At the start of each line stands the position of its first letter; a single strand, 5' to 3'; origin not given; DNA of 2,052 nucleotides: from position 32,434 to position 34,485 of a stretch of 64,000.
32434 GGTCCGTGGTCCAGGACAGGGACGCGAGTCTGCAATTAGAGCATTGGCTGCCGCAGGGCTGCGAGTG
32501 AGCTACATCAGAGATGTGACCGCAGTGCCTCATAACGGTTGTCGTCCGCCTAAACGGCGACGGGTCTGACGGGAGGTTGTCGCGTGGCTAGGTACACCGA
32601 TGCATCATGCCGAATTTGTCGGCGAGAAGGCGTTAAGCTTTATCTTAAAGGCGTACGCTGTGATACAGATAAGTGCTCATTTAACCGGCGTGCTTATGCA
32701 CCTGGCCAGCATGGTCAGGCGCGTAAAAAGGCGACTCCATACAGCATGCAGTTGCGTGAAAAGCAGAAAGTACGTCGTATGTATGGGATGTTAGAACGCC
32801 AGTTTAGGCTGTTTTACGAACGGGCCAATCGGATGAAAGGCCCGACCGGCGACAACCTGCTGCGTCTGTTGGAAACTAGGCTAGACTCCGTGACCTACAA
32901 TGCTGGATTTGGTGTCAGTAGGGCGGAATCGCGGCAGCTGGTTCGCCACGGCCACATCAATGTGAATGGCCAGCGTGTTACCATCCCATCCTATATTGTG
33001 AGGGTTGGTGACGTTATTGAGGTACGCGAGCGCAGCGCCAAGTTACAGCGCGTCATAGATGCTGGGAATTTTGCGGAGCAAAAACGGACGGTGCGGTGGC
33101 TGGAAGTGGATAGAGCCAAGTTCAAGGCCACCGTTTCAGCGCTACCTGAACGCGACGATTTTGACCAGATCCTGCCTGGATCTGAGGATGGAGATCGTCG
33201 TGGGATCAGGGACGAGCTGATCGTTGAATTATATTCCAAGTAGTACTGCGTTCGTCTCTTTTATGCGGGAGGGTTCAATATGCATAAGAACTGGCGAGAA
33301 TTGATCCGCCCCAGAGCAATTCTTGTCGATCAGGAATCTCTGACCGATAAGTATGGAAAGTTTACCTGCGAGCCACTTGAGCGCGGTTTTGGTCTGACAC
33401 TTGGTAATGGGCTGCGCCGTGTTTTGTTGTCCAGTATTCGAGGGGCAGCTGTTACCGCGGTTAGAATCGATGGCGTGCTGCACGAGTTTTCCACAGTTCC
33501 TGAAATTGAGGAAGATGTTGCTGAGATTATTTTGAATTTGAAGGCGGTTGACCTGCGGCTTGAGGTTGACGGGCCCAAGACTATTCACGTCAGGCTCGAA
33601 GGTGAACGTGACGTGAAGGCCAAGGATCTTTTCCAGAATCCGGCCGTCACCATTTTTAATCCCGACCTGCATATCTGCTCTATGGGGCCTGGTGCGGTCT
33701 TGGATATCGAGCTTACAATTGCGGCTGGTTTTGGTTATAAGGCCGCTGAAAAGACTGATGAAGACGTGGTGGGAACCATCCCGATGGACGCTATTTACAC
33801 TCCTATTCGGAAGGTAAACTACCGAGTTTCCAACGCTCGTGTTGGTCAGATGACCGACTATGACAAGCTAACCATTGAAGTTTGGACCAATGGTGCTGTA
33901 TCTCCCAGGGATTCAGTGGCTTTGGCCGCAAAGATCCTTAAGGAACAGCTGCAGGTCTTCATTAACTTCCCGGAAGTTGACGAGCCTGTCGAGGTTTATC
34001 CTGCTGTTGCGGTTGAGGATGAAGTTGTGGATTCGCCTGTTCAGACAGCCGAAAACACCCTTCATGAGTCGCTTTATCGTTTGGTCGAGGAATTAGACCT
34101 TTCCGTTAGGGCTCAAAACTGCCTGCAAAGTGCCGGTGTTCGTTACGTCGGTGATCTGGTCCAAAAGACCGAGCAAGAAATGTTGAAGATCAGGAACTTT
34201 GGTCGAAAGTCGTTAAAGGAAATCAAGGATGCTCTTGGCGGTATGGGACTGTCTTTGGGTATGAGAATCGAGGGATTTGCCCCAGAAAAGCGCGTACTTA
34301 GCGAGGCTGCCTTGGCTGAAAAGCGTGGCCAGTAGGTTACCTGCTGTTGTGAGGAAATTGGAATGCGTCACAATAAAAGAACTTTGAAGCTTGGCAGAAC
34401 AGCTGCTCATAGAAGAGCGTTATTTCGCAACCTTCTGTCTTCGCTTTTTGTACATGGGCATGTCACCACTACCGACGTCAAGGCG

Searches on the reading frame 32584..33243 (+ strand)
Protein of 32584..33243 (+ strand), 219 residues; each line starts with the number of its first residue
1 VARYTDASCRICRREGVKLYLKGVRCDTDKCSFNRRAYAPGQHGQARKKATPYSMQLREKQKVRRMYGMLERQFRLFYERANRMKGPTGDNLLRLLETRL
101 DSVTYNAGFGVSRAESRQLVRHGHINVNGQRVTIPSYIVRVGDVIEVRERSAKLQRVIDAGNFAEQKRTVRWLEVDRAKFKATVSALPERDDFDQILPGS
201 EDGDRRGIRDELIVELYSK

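Call 49: search_protein_families(library=pfam, proteins=[window:32584-33243:+], max_evalue=0.0001)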
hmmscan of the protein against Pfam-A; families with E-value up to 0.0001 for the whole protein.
window:32584-33243:+ (219 aa): 2 families
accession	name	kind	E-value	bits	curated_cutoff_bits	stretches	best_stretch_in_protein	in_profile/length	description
PF00163.24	Ribosomal_S4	-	4.1e-34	117.6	23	1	3-97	1-95/95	Ribosomal protein S4/S9 N-terminal domain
PF01479.30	S4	-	1.9e-18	66.3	22.8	1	99-145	2-48/48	S4 domain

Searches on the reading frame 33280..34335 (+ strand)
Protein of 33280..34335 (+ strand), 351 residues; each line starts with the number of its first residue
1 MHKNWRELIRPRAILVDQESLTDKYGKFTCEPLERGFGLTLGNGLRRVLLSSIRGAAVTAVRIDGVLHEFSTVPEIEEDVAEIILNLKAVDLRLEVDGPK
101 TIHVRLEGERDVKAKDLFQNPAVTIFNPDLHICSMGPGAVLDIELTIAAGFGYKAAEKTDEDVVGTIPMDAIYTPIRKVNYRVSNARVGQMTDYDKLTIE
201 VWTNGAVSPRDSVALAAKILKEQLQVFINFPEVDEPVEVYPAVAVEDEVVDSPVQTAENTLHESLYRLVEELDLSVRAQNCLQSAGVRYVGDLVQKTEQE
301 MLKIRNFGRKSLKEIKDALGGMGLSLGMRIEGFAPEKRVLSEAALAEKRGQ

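Call 48: search_protein_families(library=pfam, proteins=[window:33280-34335:+], max_evalue=0.0001)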
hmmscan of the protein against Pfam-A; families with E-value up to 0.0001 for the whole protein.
window:33280-34335:+ (351 aa): 3 families
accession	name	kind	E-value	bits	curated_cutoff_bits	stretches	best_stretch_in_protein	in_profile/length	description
PF01000.31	RNA_pol_A_bac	-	2.9e-27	95.7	33.9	1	61-174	1-119/119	RNA polymerase Rpb3/RpoA insert domain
PF03118.21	RNA_pol_A_CTD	-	3.5e-26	91.1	23.8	1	258-319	4-65/67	Bacterial RNA polymerase, alpha chain C terminal domain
PF01193.29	RNA_pol_L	-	6.1e-25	87.2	24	1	31-224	1-74/74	RNA polymerase Rpb3/Rpb11 dimerisation domain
